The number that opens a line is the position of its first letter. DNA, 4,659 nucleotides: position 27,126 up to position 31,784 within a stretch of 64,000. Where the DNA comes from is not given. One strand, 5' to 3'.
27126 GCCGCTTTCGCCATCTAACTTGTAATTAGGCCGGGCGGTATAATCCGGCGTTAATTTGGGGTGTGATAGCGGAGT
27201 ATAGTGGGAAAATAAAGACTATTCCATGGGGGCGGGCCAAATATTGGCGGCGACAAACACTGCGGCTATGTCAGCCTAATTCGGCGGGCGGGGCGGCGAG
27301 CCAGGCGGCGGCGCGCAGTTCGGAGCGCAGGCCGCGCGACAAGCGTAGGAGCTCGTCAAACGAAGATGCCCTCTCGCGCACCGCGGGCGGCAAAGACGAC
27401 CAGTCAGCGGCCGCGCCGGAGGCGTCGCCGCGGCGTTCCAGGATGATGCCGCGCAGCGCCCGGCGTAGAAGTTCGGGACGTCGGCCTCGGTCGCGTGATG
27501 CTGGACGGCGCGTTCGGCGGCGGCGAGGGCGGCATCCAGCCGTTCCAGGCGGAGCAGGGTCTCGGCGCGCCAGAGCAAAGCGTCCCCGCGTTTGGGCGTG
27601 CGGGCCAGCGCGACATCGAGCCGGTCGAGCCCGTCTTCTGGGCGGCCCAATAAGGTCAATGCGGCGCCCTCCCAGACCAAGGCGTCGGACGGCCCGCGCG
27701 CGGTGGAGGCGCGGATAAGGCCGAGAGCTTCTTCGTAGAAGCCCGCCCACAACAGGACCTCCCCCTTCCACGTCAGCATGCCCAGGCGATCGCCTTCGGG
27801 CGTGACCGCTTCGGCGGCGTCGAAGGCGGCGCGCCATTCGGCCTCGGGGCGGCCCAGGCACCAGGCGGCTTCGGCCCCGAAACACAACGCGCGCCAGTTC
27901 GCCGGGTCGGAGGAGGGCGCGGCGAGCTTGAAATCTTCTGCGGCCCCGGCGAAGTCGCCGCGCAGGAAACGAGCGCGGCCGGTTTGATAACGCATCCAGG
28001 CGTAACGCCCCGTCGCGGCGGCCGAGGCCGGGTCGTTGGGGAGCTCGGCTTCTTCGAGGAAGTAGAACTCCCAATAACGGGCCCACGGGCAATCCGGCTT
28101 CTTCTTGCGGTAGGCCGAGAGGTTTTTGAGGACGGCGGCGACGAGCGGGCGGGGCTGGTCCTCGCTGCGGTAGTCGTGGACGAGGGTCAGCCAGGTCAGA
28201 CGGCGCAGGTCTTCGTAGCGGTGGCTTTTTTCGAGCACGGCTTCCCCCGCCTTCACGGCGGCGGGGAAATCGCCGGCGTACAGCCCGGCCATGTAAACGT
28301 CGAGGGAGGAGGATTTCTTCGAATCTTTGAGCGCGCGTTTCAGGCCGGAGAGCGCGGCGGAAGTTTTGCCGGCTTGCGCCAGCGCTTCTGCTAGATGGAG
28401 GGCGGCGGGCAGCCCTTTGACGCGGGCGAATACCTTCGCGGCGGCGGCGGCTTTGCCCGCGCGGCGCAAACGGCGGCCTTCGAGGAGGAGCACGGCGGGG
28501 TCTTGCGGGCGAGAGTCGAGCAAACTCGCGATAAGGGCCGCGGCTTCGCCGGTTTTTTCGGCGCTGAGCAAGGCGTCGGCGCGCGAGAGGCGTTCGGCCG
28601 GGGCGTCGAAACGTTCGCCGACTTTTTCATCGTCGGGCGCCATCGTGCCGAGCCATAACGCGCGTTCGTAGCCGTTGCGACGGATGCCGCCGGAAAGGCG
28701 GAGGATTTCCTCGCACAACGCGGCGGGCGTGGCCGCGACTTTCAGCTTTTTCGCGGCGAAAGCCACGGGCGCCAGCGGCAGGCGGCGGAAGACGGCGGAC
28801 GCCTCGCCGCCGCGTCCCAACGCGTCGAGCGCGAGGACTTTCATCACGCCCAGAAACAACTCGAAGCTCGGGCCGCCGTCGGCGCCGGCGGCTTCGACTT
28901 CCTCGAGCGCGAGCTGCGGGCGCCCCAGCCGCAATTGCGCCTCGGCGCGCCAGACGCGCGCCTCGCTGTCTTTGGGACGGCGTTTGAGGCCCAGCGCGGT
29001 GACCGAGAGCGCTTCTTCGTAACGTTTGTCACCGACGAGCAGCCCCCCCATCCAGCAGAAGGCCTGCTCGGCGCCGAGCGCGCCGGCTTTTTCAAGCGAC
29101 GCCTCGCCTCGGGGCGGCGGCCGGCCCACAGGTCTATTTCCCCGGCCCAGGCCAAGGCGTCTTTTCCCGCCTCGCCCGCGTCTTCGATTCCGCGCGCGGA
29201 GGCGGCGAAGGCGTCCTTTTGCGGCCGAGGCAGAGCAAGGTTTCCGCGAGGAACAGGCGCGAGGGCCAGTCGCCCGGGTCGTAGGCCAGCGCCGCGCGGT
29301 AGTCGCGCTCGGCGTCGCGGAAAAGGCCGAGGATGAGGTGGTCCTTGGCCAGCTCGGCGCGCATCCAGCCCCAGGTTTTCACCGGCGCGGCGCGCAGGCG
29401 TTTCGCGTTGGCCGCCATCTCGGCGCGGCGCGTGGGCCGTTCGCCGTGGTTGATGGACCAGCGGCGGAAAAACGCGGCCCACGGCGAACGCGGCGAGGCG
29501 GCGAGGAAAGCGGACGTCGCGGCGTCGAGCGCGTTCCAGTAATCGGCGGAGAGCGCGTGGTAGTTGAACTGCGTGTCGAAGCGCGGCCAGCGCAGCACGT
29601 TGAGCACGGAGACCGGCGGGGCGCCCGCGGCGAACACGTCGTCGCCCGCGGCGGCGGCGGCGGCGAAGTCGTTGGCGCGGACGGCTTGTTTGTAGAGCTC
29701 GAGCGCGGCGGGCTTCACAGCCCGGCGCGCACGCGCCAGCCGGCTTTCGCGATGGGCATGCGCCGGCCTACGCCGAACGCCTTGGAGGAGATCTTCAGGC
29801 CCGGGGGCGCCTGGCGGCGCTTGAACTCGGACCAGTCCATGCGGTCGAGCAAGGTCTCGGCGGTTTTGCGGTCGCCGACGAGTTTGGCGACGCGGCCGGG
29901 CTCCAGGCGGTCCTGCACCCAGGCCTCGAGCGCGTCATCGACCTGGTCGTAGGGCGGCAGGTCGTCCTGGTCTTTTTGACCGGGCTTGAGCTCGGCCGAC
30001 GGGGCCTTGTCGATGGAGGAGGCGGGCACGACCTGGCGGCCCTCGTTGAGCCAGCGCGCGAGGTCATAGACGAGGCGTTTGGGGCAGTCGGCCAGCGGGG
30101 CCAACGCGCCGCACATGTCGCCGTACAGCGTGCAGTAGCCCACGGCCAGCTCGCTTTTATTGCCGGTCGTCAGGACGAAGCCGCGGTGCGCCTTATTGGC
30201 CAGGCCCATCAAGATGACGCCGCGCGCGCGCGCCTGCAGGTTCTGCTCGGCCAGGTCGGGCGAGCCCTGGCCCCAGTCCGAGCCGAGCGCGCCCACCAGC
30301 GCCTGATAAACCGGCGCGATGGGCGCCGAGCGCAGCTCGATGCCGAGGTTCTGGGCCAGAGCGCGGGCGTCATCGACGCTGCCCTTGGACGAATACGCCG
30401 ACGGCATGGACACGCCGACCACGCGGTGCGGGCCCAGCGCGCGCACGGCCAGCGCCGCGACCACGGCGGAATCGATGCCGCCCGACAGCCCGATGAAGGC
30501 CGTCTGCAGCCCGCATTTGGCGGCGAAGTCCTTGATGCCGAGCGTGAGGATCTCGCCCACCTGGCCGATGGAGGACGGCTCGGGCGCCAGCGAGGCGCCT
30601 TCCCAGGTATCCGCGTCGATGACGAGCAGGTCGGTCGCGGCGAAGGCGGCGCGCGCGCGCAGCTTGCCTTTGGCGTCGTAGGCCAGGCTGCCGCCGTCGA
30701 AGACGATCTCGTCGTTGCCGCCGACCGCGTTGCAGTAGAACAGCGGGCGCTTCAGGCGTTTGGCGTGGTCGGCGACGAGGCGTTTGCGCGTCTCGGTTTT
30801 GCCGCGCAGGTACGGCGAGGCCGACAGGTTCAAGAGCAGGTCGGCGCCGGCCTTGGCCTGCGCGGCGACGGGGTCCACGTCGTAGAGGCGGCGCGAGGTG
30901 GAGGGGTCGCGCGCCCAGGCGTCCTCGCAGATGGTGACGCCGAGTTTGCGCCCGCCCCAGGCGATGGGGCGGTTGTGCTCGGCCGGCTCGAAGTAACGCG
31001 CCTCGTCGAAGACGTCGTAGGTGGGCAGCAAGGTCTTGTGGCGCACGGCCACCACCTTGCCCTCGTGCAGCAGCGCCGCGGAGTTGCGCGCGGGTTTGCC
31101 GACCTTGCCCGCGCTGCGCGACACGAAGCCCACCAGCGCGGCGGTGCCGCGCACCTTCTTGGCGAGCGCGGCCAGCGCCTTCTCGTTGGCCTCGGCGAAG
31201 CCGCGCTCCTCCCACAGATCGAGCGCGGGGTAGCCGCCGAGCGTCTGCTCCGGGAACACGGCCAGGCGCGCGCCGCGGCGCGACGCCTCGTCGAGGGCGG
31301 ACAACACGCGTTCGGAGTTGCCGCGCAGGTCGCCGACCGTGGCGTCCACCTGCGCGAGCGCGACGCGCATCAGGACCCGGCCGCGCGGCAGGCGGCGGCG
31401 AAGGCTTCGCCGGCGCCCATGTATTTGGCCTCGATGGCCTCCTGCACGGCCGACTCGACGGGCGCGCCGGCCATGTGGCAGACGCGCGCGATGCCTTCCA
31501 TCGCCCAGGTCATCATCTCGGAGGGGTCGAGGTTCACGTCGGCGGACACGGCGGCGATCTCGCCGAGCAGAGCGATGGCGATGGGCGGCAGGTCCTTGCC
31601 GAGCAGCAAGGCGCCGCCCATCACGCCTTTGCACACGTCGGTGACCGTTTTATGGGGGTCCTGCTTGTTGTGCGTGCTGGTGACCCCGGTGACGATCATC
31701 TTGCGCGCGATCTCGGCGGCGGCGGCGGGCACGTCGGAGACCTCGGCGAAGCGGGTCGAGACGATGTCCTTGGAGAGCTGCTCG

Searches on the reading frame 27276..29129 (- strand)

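Call 88: search_protein_families(library=pfam, proteins=[window:27276-29129:-], max_evalue=0.001)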
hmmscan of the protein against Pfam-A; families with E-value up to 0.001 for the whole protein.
window:27276-29129:- (617 aa): 6 families
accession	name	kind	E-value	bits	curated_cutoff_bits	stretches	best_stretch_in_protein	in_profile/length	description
PF13432.12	TPR_16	-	4.5e-14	53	32.7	2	494-543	10-59/65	Tetratricopeptide repeat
PF14559.12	TPR_19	-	2.2e-12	47.5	25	0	32-84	2-54/68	Tetratricopeptide repeat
PF13428.12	TPR_14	-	2.1e-11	43.7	23.5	0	454-490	6-42/44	Tetratricopeptide repeat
PF12895.13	ANAPC3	-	8.9e-09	36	27.2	0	195-265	7-81/82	Anaphase-promoting complex, cyclosome, subunit 3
PF07719.23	TPR_2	-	3.6e-06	27.1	27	0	516-544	2-30/34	Tetratricopeptide repeat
PF13431.12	TPR_17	-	6e-06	26.6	24.4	0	48-75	6-33/34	Tetratricopeptide repeat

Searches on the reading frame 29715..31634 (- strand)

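Call 88: search_protein_families(library=pfam, proteins=[window:29715-31634:-], max_evalue=0.001)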
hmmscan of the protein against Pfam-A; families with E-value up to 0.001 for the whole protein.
window:29715-31634:- (639 aa): 2 families
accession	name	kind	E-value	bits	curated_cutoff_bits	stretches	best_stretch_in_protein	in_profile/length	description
PF02540.23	NAD_synthase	-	4.9e-65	219.5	21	1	363-609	5-242/242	NAD synthase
PF00795.27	CN_hydrolase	-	7.6e-19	68.5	23.2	1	90-342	1-247/256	Carbon-nitrogen hydrolase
